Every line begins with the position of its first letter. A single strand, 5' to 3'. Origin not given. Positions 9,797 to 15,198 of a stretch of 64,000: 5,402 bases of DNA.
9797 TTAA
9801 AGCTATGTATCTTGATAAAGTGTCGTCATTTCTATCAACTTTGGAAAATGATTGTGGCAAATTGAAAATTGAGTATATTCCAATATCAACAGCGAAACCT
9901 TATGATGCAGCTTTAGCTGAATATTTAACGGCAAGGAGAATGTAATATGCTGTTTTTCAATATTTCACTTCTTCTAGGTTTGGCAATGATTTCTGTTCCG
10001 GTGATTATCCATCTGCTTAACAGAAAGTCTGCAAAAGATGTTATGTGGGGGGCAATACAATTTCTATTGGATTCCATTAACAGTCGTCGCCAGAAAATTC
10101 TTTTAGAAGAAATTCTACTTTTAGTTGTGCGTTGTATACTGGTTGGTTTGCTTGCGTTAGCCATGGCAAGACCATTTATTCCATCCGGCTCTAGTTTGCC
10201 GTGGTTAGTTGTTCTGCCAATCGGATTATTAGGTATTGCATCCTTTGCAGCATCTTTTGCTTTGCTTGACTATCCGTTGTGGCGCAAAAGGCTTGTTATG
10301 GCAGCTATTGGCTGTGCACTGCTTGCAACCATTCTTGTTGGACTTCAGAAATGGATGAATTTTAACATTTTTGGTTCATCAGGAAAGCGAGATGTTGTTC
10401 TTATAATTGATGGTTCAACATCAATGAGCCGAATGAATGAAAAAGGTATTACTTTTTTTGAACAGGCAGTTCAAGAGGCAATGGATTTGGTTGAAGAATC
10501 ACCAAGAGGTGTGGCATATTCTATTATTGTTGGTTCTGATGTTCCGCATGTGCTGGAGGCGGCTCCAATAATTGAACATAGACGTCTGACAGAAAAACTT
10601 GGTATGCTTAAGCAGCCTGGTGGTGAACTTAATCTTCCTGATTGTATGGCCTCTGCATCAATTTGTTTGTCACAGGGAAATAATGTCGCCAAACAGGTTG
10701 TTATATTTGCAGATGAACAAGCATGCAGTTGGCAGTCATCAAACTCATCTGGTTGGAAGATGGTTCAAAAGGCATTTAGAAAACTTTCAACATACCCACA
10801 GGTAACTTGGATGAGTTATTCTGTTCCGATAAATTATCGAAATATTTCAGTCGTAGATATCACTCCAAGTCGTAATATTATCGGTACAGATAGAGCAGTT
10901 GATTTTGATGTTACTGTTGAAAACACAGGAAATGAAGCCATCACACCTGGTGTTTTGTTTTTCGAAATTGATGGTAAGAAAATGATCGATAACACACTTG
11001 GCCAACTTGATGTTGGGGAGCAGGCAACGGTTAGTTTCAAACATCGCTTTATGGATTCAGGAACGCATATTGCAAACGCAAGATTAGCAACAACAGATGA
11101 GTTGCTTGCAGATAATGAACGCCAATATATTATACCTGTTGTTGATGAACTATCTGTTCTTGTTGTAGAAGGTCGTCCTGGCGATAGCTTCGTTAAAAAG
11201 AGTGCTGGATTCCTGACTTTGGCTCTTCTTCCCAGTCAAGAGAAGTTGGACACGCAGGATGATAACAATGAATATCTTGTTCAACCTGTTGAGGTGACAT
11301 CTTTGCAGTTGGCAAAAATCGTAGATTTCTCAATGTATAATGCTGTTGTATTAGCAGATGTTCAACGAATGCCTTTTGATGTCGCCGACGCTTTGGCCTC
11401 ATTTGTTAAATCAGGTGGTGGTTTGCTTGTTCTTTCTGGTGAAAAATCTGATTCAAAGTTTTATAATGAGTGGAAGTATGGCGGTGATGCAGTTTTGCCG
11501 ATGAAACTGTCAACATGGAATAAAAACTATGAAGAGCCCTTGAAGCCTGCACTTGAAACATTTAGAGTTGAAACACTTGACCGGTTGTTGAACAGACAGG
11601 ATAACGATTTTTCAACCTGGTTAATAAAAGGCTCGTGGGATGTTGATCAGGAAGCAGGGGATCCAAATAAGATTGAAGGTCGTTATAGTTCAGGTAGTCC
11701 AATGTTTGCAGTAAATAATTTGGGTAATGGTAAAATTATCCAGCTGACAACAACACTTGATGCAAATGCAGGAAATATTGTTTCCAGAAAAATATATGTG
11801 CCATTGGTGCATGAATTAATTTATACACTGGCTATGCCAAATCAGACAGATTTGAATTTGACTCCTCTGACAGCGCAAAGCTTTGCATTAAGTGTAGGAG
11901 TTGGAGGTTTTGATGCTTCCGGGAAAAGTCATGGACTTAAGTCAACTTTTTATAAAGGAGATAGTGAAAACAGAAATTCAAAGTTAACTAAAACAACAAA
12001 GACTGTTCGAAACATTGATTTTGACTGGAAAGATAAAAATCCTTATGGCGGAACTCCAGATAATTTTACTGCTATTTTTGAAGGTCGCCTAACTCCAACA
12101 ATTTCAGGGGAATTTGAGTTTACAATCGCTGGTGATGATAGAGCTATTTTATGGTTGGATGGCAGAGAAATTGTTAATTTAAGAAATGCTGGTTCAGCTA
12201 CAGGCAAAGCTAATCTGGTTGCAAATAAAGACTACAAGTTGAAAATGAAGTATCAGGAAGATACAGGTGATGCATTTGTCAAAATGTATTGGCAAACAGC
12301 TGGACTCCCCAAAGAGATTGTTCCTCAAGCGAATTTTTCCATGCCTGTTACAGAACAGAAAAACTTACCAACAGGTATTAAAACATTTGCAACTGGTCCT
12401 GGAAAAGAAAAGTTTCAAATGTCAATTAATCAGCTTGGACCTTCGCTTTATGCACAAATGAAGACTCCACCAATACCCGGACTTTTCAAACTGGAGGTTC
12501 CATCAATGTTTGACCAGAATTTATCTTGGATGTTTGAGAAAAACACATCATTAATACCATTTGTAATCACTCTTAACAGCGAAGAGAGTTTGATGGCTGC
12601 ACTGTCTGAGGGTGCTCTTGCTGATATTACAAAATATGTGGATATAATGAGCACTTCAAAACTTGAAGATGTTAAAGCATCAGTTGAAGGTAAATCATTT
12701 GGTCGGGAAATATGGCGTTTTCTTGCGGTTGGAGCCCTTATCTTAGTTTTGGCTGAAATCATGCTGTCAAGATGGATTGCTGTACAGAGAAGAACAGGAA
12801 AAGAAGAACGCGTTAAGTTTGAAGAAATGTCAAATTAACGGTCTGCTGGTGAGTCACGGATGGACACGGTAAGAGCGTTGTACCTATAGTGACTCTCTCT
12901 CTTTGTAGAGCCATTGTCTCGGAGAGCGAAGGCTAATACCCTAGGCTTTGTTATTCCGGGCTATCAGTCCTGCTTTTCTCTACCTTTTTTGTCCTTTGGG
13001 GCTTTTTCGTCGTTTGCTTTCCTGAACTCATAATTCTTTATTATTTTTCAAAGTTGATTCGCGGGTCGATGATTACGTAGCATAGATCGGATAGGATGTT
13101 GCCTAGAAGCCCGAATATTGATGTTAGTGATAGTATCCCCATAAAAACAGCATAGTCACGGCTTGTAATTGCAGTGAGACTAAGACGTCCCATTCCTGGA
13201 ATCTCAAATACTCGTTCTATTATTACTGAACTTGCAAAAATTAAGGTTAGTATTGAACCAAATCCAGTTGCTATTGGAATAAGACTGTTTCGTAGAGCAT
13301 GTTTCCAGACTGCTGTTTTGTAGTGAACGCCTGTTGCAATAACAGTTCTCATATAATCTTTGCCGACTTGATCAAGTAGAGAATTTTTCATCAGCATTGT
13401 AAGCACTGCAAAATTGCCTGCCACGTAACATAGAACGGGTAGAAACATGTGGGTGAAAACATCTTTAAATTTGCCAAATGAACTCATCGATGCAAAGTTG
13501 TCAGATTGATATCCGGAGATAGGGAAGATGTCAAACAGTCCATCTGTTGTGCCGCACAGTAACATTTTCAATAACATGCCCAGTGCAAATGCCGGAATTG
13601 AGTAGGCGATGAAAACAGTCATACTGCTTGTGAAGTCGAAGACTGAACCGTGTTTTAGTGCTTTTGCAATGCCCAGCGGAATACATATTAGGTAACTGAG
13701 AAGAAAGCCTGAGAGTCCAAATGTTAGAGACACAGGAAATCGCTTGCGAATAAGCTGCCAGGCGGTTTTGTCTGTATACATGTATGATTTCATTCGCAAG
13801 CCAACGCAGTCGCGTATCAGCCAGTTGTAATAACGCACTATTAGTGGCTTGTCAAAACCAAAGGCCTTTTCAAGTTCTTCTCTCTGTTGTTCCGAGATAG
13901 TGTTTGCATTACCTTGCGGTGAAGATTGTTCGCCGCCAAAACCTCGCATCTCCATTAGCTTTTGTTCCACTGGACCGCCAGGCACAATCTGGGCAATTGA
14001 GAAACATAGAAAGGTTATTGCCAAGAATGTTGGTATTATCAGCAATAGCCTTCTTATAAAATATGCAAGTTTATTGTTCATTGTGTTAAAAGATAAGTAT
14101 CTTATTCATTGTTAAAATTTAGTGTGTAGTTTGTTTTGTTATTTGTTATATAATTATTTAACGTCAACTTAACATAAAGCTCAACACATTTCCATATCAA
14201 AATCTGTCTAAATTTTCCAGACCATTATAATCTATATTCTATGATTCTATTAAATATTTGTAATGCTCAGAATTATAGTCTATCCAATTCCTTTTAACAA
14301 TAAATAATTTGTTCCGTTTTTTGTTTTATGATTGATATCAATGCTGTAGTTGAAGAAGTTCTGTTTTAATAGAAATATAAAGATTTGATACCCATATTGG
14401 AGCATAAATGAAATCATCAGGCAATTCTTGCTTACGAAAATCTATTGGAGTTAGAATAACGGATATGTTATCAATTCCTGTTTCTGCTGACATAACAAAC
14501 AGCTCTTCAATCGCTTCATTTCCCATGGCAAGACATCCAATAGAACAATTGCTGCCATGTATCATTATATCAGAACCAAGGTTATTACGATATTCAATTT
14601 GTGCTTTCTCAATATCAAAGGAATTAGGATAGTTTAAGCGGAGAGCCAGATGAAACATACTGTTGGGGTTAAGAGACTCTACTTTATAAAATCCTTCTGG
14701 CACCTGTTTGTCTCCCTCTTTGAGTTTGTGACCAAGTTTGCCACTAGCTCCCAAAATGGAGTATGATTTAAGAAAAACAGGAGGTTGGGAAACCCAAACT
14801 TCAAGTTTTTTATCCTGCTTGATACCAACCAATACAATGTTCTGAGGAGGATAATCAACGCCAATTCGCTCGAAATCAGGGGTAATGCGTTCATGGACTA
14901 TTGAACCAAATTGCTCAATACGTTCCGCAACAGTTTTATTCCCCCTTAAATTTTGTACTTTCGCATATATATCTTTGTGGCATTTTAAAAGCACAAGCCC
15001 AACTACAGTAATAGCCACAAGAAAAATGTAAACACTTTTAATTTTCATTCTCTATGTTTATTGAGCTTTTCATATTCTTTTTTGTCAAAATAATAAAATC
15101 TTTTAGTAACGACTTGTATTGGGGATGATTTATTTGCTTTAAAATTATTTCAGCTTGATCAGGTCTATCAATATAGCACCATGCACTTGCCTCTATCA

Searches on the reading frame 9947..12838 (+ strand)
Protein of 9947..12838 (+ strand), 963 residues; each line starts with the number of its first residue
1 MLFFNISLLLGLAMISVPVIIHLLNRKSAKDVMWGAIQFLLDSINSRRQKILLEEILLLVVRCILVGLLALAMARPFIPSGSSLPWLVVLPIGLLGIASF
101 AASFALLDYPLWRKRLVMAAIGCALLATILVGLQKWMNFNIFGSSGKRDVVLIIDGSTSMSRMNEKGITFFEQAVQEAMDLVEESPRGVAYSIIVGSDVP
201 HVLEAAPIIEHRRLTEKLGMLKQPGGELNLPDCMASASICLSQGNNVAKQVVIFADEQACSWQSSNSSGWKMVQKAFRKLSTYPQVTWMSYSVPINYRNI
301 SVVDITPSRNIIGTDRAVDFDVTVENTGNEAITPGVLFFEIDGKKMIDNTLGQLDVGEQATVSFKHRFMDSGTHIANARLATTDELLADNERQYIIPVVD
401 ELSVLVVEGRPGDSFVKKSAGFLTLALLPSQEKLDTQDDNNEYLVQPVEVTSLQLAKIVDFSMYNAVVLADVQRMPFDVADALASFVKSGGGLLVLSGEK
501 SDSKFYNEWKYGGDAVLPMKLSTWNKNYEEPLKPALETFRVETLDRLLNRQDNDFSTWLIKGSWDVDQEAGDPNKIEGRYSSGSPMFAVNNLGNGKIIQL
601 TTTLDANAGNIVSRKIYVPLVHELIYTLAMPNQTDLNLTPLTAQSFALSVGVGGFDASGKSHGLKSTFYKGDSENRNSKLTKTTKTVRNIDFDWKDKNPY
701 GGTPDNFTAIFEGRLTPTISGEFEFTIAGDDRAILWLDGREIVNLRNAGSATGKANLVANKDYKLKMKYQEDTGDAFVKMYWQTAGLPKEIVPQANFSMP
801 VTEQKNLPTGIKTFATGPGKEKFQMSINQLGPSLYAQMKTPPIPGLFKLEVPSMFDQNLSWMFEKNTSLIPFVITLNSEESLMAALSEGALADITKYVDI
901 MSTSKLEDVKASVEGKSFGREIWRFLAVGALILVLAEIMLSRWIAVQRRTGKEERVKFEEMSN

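Call 70: search_protein_families(library=pfam, proteins=[window:9947-12838:+], max_evalue=0.00001)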
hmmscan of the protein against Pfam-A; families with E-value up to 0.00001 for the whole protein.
window:9947-12838:+ (963 aa): 3 families
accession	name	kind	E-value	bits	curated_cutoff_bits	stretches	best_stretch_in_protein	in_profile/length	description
PF07691.17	PA14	-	3.4e-22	79.3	24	1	661-792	2-143/147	PA14 domain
PF07584.16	BatA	-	1.4e-13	51.5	25.9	1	1-76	1-77/77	Aerotolerance regulator N-terminal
PF13519.12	VWA_2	-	9.4e-07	29.9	27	1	150-257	1-106/107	von Willebrand factor type A domain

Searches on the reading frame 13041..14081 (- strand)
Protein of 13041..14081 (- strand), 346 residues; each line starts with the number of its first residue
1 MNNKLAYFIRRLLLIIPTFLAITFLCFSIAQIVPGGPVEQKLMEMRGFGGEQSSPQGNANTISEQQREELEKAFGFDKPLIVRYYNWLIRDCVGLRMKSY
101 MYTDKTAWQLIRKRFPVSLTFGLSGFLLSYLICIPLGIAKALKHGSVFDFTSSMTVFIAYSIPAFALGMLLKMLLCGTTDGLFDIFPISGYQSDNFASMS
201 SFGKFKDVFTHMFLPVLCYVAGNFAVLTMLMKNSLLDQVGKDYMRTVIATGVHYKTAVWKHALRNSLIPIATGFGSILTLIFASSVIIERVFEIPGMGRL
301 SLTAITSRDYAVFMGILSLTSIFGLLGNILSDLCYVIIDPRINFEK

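Call 70: search_protein_families(library=pfam, proteins=[window:13041-14081:-], max_evalue=0.00001)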
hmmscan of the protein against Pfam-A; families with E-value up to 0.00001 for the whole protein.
window:13041-14081:- (346 aa): 1 family
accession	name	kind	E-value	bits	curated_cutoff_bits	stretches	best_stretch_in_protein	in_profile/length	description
PF00528.27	BPD_transp_1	-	1e-31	110.5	26.4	1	134-342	2-182/184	Binding-protein-dependent transport system inner membrane component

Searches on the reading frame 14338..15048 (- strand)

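Call 22: search_protein_families(library=pfam, proteins=[window:14338-15048:-], max_evalue=0.1)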
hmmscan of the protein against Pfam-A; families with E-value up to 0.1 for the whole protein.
window:14338-15048:- (236 aa): 1 family
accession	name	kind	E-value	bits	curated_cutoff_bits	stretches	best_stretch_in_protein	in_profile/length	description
PF03734.19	YkuD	-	7.5e-07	30.3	23.4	1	83-185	15-136/146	L,D-transpeptidase catalytic domain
